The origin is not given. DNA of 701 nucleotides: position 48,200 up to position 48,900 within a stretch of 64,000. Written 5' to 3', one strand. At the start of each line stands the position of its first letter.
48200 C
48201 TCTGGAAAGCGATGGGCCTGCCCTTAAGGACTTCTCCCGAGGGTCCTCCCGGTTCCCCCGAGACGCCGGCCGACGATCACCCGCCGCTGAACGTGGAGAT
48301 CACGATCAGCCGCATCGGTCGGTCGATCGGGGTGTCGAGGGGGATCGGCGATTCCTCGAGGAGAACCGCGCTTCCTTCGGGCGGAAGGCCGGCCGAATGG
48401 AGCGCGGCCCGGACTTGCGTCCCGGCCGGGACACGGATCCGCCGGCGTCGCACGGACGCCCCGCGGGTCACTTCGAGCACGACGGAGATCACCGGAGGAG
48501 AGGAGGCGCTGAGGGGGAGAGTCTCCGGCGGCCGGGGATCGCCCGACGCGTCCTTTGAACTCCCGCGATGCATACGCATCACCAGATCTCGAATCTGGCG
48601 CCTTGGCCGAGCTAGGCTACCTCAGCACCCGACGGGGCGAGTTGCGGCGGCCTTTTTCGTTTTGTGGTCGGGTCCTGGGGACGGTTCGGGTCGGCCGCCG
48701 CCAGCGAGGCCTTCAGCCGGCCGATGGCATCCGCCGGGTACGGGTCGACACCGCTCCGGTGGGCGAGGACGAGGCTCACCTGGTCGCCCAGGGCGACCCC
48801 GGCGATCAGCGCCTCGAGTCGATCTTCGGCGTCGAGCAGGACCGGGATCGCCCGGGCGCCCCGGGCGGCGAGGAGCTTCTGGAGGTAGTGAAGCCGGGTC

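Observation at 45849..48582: MoaD/ThiS-like Gly-Gly ubiquitin-like gene upstream of two coiled-coil proteins, one with a zinc ribbon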

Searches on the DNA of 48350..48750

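Call 11: search_rna_families(source=window, start=48350, end=48750, threshold=evalue, max_evalue=10, show_alignments=3)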
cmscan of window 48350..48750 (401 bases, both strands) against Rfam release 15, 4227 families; matches with E-value up to 10: 6.
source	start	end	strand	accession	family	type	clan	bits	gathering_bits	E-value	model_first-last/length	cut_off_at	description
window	48530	48626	-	RF00005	tRNA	Gene; tRNA;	CL00001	25.7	29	0.0031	1-71/71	no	tRNA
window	48366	48407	+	RF03366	mir-3122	Gene; miRNA;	-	20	92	0.4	1-73/73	no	mir-3122 microRNA precursor family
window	48610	48665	+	RF00489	ctRNA_p42d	Gene; antisense;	-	19.4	50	0.12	1-46/46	no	ctRNA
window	48493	48564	-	RF00942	mir-1224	Gene; miRNA;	-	16.4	105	3.6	1-86/86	no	mir-1224 microRNA precursor family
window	48404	48428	-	RF01519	CC0196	Gene; sRNA;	-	15.1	35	0.57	33-57/58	no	Caulobacter sRNA CC0196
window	48499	48550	-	RF02873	AS-traI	Gene; antisense;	-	14.7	99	5.8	1-77/77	no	Antisense to traI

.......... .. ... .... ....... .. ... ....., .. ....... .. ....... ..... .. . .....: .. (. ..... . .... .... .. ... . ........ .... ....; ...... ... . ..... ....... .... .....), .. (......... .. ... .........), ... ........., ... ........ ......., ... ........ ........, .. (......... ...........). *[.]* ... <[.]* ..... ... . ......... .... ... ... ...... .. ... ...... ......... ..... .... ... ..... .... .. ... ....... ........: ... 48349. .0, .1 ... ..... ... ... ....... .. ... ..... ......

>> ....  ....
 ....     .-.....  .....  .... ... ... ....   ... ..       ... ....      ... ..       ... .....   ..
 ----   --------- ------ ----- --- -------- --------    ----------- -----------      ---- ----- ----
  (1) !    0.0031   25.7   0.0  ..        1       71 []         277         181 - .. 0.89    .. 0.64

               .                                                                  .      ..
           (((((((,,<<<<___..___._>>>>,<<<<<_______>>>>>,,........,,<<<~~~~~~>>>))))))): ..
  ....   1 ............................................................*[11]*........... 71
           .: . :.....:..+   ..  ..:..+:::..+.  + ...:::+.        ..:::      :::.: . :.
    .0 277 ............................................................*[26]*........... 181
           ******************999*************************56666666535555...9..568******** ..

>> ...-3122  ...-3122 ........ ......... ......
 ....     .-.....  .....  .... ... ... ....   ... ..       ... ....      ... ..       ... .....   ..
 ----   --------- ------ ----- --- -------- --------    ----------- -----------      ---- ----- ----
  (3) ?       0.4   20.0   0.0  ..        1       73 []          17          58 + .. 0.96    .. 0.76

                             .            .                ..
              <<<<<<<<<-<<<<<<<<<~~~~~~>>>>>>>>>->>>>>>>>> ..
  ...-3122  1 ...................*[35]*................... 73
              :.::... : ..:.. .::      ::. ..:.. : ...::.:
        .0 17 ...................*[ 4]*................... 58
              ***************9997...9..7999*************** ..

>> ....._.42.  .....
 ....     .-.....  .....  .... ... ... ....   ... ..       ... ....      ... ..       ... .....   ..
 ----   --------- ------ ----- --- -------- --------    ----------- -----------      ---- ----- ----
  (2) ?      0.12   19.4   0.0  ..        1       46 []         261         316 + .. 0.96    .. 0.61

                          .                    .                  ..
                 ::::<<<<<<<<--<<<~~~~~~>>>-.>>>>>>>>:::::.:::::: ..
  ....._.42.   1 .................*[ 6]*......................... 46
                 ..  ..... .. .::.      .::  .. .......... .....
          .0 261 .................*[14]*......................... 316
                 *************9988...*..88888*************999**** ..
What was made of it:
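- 48507..48626 (-): tRNA-Ser(CGA) gene, class II with a long variable arm, interrupted by an intron. Exon 1 is 48554-48626 and exon 2 is 48507-48520. The anticodon CGA is at 48589-48591. Rfam tRNA scores 25.7 bits in E-value mode only (call 11).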
